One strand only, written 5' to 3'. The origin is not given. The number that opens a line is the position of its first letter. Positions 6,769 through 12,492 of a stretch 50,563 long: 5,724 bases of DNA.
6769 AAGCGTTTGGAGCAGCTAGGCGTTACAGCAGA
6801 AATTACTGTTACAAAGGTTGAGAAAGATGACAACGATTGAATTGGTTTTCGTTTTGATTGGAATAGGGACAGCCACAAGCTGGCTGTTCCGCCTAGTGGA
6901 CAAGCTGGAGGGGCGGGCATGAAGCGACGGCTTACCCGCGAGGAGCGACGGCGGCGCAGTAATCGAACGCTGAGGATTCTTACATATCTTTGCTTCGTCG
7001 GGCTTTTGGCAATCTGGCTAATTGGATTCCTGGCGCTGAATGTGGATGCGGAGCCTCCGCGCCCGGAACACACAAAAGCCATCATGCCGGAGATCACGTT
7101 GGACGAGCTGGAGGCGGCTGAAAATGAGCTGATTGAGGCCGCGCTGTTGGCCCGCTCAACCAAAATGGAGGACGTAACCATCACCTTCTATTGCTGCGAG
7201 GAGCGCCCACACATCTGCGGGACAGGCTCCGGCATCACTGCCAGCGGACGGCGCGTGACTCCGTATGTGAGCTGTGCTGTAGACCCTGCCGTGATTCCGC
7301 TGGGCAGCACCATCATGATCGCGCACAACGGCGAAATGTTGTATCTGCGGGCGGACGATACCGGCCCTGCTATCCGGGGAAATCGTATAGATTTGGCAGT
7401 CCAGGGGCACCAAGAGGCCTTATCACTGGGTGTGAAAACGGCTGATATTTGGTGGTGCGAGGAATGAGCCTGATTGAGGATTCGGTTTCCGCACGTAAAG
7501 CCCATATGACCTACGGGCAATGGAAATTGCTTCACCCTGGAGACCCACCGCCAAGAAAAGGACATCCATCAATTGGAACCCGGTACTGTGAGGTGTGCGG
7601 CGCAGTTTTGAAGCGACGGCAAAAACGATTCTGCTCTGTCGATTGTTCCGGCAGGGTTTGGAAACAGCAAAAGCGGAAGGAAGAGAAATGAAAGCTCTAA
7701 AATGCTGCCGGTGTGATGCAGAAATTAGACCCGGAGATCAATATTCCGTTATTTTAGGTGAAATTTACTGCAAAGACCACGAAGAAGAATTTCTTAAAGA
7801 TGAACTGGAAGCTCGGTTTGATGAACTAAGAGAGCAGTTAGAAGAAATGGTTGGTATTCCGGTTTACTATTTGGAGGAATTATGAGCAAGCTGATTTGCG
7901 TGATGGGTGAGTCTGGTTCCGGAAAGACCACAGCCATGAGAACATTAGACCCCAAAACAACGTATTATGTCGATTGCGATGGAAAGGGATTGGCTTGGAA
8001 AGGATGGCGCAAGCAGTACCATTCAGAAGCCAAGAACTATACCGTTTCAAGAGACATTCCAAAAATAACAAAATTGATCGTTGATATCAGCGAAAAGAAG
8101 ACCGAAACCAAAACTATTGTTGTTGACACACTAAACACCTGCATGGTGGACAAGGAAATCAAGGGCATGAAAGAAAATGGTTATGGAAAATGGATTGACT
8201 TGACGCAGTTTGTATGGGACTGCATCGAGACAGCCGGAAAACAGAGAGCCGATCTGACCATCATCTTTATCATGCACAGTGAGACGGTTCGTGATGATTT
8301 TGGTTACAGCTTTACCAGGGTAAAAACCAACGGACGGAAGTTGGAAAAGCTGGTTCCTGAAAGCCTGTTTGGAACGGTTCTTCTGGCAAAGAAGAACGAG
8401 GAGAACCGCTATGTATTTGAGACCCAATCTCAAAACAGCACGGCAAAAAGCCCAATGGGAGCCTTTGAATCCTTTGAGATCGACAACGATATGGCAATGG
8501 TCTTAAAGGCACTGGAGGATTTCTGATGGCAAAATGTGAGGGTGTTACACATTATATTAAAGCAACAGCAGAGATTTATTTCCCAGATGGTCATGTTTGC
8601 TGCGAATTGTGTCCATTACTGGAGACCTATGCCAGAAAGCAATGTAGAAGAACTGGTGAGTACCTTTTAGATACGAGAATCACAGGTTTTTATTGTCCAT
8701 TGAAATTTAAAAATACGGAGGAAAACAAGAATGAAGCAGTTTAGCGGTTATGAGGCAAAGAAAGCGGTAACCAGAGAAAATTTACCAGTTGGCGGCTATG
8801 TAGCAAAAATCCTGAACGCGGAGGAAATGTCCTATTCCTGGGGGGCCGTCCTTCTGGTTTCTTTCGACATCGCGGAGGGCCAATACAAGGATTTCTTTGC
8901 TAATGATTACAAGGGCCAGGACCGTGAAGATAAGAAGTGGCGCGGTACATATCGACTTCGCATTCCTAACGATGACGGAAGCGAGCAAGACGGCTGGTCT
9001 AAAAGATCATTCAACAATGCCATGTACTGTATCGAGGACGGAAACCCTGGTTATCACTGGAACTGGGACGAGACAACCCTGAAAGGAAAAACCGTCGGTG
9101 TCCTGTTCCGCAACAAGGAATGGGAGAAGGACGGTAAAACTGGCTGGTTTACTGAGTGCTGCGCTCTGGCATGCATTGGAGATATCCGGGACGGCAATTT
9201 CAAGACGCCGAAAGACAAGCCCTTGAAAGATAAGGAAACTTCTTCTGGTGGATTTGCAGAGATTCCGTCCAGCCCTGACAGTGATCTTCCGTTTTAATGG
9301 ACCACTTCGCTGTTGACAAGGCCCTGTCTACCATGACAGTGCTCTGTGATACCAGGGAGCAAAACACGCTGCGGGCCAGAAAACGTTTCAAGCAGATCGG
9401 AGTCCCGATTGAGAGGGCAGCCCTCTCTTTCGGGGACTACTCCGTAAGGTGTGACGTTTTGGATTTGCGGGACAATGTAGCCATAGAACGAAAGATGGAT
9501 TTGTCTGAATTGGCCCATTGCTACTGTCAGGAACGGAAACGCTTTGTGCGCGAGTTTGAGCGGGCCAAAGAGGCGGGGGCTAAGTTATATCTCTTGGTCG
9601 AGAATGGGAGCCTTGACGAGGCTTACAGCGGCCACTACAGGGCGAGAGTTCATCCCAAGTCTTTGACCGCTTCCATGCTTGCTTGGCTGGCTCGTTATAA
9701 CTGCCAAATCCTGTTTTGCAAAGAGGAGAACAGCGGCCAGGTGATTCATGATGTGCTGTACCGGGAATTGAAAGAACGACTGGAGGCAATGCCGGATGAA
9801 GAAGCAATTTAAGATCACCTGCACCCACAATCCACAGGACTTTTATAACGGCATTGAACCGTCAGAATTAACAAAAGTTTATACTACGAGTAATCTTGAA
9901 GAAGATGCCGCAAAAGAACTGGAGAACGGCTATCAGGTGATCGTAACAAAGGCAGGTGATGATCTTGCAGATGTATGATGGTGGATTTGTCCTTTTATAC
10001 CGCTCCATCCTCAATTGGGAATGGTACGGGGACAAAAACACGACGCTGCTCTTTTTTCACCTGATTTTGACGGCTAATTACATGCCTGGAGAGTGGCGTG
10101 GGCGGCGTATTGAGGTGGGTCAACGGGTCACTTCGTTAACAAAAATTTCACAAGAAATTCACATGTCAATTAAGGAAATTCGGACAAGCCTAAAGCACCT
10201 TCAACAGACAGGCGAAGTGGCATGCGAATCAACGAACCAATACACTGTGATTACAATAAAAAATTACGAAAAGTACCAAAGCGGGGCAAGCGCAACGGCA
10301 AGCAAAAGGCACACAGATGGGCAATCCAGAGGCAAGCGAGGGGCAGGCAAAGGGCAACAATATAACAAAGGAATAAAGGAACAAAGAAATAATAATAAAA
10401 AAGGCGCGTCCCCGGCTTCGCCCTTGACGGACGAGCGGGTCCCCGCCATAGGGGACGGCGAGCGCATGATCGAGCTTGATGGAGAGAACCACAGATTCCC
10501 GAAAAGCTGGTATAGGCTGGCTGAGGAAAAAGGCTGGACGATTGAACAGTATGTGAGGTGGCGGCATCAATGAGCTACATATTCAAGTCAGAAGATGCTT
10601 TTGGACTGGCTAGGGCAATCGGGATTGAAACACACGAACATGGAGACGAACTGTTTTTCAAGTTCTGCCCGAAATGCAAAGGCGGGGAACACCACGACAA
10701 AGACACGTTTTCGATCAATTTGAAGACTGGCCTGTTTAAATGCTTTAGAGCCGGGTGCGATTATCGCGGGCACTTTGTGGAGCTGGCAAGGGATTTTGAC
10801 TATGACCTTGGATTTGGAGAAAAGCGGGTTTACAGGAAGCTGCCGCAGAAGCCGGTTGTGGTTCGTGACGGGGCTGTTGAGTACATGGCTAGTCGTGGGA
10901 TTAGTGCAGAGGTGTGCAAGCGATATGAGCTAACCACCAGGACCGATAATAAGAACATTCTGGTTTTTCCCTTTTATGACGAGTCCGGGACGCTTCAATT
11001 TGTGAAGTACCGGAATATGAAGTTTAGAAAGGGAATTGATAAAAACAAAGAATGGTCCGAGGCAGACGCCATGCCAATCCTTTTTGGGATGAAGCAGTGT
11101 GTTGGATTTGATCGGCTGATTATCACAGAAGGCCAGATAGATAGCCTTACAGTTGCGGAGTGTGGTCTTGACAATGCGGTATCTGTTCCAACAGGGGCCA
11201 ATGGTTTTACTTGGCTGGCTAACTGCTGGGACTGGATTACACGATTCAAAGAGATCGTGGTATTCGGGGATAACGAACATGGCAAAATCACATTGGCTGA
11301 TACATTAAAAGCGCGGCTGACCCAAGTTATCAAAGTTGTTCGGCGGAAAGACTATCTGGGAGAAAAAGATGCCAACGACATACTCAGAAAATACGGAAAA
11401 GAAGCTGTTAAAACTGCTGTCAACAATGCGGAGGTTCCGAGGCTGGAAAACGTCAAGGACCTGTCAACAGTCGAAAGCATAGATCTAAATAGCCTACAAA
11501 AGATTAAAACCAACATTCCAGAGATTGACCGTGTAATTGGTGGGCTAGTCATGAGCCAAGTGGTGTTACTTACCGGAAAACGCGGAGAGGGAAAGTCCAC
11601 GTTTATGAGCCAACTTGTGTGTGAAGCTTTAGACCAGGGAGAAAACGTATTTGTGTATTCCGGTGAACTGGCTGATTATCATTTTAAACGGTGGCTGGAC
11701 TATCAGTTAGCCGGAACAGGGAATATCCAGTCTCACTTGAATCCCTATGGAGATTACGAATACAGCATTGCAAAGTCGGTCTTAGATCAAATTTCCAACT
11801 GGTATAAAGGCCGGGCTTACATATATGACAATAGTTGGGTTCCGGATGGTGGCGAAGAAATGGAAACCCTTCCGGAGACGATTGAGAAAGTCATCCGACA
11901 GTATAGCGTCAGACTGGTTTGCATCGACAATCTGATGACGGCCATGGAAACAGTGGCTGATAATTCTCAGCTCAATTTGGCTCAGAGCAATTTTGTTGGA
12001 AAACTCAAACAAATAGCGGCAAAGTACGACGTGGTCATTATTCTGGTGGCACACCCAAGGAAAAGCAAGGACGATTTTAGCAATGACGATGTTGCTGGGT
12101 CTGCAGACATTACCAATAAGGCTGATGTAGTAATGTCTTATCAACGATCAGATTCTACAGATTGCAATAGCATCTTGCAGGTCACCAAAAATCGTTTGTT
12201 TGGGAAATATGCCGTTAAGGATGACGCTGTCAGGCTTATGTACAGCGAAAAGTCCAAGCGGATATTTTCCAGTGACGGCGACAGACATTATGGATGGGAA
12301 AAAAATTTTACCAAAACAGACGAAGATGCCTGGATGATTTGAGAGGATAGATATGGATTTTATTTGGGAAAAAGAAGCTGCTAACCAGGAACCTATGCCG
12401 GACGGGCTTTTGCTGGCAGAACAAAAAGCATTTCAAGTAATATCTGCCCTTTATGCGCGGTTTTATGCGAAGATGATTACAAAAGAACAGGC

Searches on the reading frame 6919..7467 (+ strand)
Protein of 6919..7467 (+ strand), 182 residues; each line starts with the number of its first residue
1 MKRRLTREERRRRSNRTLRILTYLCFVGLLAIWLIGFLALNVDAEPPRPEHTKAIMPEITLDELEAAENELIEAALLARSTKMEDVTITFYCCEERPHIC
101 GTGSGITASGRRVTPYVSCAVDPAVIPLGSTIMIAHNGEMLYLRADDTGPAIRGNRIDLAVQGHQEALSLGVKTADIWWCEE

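Call 69: search_protein_families(library=pfam, proteins=[window:6919-7467:+], max_evalue=0.001)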
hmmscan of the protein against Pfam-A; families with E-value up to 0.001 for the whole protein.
window:6919-7467:+ (182 aa): 1 family
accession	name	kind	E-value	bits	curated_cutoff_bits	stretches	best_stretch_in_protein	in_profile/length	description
PF06725.17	3D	-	4.2e-11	43.3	23.8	1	118-178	2-69/72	3D domain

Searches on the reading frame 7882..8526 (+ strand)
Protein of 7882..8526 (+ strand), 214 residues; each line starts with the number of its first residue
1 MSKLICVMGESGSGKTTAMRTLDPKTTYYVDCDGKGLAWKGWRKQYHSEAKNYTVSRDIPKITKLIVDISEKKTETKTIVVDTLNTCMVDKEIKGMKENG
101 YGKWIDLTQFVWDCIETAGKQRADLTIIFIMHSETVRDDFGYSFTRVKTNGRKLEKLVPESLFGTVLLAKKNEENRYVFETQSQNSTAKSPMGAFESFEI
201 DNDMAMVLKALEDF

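Call 69: search_protein_families(library=pfam, proteins=[window:7882-8526:+], max_evalue=0.001)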
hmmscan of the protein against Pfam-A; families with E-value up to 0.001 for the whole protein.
window:7882-8526:+ (214 aa): 2 families
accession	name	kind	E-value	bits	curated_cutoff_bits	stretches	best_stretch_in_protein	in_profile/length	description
PF13479.12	AAA_24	-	5e-18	66.1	27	1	4-191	4-194/195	AAA domain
PF13401.12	AAA_22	-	0.00017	22.3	27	1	3-82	6-91/130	AAA domain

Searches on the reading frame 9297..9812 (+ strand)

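Call 69: search_protein_families(library=pfam, proteins=[window:9297-9812:+], max_evalue=0.001)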
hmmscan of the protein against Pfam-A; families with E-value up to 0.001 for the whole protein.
window:9297-9812:+ (171 aa): 1 family
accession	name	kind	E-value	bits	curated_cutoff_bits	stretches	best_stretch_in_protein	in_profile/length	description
PF02732.21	ERCC4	-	7e-13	49.1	24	1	18-145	2-131/140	ERCC4 domain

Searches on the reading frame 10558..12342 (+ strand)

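Call 69: search_protein_families(library=pfam, proteins=[window:10558-12342:+], max_evalue=0.001)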
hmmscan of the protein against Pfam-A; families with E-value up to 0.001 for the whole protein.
window:10558-12342:+ (594 aa): 7 families
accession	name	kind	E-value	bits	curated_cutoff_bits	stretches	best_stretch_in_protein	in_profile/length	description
PF13481.12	AAA_25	-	1.4e-15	57.9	27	1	314-504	13-194/195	AAA domain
PF03796.21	DnaB_C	-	1.7e-13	51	27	1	316-546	2-235/255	DnaB-like helicase C terminal domain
PF06745.19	ATPase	-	1.2e-11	44.9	26.6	1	316-518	1-183/231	KaiC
PF20720.3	nSTAND3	-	1.4e-05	25.3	27.2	1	326-367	10-51/155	Novel STAND NTPase 3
PF00910.28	RNA_helicase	-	1.7e-05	25.7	21.5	0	336-377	1-45/105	RNA helicase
PF25199.1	nSTAND_NTPase5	-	6.6e-05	23.2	34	1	333-366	41-75/145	Novel STAND NTPase 5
PF13362.12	Toprim_3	-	7.3e-05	23.6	27.2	1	187-282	2-95/95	Toprim domain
